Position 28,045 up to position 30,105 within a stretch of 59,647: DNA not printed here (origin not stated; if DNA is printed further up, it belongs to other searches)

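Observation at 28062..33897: Tandem dnaE duplicate cut down to a PHP-palm-thumb fragment: frame kept open, polymerase aspartates lost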

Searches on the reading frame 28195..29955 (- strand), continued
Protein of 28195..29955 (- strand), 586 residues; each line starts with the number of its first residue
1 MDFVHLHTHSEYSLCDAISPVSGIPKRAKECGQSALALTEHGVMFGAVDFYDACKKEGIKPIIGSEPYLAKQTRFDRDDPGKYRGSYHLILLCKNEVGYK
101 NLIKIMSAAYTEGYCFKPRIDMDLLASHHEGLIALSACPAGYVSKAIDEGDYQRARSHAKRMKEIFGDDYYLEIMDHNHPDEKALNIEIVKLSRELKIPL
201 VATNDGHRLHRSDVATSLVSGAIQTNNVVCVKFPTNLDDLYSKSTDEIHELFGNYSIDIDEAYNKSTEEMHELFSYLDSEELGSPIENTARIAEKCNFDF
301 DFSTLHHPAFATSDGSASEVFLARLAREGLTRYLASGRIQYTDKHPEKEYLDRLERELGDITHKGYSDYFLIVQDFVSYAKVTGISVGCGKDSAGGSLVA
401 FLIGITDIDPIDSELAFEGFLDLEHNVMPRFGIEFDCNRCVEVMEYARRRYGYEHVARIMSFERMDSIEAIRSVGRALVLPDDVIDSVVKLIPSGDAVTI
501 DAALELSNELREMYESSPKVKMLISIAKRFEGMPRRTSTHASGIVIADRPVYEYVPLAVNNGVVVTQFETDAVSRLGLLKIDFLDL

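Call 18: list_cluster_members(proteins=[window:28195-29955:-, window:30169-33921:-, window:30169-33897:-, window:33931-34860:-, window:34868-35797:-, window:25272-27938:-, window:35781-36473:-])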
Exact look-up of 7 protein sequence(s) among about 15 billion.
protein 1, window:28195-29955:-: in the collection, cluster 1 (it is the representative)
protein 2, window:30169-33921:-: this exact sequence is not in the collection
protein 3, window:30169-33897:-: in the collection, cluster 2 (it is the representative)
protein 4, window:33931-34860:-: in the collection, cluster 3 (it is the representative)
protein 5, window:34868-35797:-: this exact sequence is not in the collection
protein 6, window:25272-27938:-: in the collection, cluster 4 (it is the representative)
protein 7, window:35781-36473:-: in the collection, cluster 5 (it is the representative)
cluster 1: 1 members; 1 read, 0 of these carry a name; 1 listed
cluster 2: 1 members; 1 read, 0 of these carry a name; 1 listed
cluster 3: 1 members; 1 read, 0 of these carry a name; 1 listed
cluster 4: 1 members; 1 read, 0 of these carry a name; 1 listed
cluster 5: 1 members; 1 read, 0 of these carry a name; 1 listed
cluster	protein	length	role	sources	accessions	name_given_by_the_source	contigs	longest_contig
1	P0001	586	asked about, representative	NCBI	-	-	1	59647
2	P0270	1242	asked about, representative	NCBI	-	-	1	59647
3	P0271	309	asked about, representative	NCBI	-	-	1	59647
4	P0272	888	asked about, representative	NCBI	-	-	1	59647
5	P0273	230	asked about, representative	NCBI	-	-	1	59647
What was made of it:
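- The contig comes from a lineage sampled once (call 18).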

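Call 37: search_protein_families(library=pfam, proteins=[window:28195-29955:-])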
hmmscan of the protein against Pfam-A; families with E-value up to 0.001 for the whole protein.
window:28195-29955:- (586 aa): 2 families
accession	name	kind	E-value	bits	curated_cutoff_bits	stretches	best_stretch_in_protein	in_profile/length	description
PF07733.18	DNA_pol3_alpha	-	3.5e-73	246.9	23.9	1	322-584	3-259/260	Bacterial DNA polymerase III alpha NTPase domain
PF02811.25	PHP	-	8.5e-55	186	26.4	1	5-177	1-164/164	PHP domain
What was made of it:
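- On Functional C-family polymerase (DnaE1 / Pol III alpha): Pfam 186 and 247 bits (call 37).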

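Call 38: search_solved_structures(query=window:28195-29955:-, show_alignments=2)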
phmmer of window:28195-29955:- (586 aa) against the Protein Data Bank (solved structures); distinct sequences matched with E-value up to 0.001: 13.
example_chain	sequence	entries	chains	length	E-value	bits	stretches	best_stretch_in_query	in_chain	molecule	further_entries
2hpi_A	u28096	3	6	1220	2.2e-100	340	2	2-332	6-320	DNA polymerase III alpha subunit | DNA polymerase III subunit alpha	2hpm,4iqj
3e0d_A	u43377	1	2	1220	3.5e-99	336.1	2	2-332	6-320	DNA polymerase III subunit alpha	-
4jom_A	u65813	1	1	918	4.8e-90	305.9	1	3-586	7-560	DNA polymerase III subunit alpha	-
2hnh_A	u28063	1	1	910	8.6e-87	295.2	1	3-586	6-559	DNA polymerase III alpha subunit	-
2hqa_A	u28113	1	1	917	8.7e-87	295.1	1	3-586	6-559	DNA polymerase III alpha subunit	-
5m1s_A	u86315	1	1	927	9e-87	295.1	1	3-586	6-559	DNA polymerase III subunit alpha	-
5fku_A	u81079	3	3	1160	1.6e-86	294.3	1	3-586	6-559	DNA POLYMERASE III SUBUNIT ALPHA | DNA POLYMERASE III ALPHA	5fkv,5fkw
5lew_A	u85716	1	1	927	3.9e-84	286.4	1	2-586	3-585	DNA polymerase III subunit alpha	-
7pu7_A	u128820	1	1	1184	8.8e-84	285.2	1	2-586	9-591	DNA polymerase III subunit alpha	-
4gx8_A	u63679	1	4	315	1.5e-28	102.9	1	3-259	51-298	DNA polymerase III subunit epsilon,DNA polymerase III subunit alpha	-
4gx9_A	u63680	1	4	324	1.6e-28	102.8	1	3-259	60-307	DNA polymerase III subunit epsilon,DNA polymerase III subunit alpha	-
3f2b_A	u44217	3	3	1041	8.3e-28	100.4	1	4-217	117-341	DNA-directed DNA polymerase III alpha chain | GEOBACILLUS KAUSTOPHILUS DNA POLC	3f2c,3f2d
9qpc_A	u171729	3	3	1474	5.8e-22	81.1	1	79-411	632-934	DNA polymerase III PolC-type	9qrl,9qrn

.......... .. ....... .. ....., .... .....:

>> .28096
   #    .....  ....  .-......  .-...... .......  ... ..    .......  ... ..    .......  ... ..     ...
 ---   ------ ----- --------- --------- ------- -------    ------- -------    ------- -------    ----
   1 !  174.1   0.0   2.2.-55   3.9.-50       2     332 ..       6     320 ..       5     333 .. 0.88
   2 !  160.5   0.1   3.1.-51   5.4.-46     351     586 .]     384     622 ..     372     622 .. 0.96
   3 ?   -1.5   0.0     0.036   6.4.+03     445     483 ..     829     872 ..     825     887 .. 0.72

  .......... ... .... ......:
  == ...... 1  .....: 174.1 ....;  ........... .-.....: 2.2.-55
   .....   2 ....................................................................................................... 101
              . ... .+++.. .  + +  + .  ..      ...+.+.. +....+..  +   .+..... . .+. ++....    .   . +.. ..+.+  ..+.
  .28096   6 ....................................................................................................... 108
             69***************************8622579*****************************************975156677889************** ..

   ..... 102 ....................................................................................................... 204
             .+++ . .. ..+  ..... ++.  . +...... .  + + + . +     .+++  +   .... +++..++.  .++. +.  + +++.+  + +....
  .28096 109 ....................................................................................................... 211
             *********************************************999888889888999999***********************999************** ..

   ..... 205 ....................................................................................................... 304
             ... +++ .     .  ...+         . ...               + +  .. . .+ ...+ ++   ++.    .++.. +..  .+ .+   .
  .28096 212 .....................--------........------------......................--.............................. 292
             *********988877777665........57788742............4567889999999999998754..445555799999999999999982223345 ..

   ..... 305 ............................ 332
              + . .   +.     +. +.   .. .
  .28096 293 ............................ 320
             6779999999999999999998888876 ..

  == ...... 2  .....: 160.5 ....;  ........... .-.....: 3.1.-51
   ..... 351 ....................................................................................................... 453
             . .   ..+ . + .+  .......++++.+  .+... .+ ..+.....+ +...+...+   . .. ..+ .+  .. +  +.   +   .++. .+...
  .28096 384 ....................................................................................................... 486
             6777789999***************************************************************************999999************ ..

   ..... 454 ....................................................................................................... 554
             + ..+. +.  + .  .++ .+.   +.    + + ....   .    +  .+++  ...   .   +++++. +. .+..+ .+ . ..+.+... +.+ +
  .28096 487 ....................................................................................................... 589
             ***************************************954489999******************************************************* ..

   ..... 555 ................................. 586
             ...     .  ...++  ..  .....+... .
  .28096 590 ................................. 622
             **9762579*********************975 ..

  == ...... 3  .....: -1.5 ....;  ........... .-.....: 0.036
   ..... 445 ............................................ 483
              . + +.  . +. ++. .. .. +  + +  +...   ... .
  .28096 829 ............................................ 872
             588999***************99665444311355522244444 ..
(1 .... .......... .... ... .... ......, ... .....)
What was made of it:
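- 28651..28671 (-): Dead catalytic motif PRFGIEF (DnaE: PDFDIDF). Both metal-binding Asp are lost (D>R, D>G). It aligns to Taq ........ (call 38).
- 28204..28992 (-): Polymerase NTPase (palm/thumb) domain, aa 322-584, ending at the palm/fingers boundary. It aligns to E. coli alpha 6-559 (call 38).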

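Call 39: predict_structure(alignment_id=A2)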
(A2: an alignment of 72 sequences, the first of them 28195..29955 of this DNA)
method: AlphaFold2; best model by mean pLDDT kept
length: 586 residues; sequences in the alignment: 72
mean_pLDDT: 89.9   pTM: 0.89
mean pLDDT of the five models: 89.9, 88.9, 88.5, 88.2, 87.4
residues with pLDDT >= 90: 416; 70-90: 120; 50-70: 47; < 50: 3
segments of 3 or more residues with pLDDT < 50: 254-256
pLDDT, mean of each block of 10 residues (from residue 1): 92 87 96 96 94 98 95 73 76 98 94 73 95 93 94 98 98 92 94 98 94 87 83 55 59 55 92 93 94 98 91 95 98 96 96 97 94 96 91 86 95 88 74 88 93 94 92 93 96 87 97 95 93 85 88 93 91 91 82
secondary structure, 60 per line:
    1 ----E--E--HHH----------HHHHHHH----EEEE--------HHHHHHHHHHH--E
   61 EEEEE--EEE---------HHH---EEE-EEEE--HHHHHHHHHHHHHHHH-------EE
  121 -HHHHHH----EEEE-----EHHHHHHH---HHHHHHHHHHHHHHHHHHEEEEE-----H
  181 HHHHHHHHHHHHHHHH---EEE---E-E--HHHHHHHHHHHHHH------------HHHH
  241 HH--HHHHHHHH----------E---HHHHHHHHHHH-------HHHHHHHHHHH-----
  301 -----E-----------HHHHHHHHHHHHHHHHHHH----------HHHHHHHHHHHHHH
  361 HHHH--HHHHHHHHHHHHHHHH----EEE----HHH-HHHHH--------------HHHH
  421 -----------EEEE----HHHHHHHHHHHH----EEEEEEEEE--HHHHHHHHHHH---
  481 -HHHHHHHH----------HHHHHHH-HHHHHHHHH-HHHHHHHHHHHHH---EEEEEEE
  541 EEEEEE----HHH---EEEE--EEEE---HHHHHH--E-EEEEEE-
elements in order: H24-30 E35-38 H47-57 E60-65 E68-70 E86-88 E90-93 H96-111 H122-127 E132-135 H142-148 H152-169 E170-174 H180-196 E200-202 H211-224 H237-242 H245-252 H267-277 H285-295 H318-336 H347-364 H367-382 E387-389 H398-402 H417-420 E432-435 H440-451 E456-464 H467-477 H482-489 H500-506 H508-516 H518-530 E534-546 E557-560 E563-566 H570-575 E580-585
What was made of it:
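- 28195..29955 (-): Fragment ORF, 586 aa: PHP-palm-thumb copy of DnaE residues 1-565. The frame is intact and the polymerase centre is destroyed. AF2 model pLDDT 89.9 (call 39).
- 29119..29244 (-): Fragment-specific in-frame tandem duplication of 22 codons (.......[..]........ twice) at the end of the PHP domain. It is the only low-confidence part of the model (residues 231-260, pLDDT ~55, call 39).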
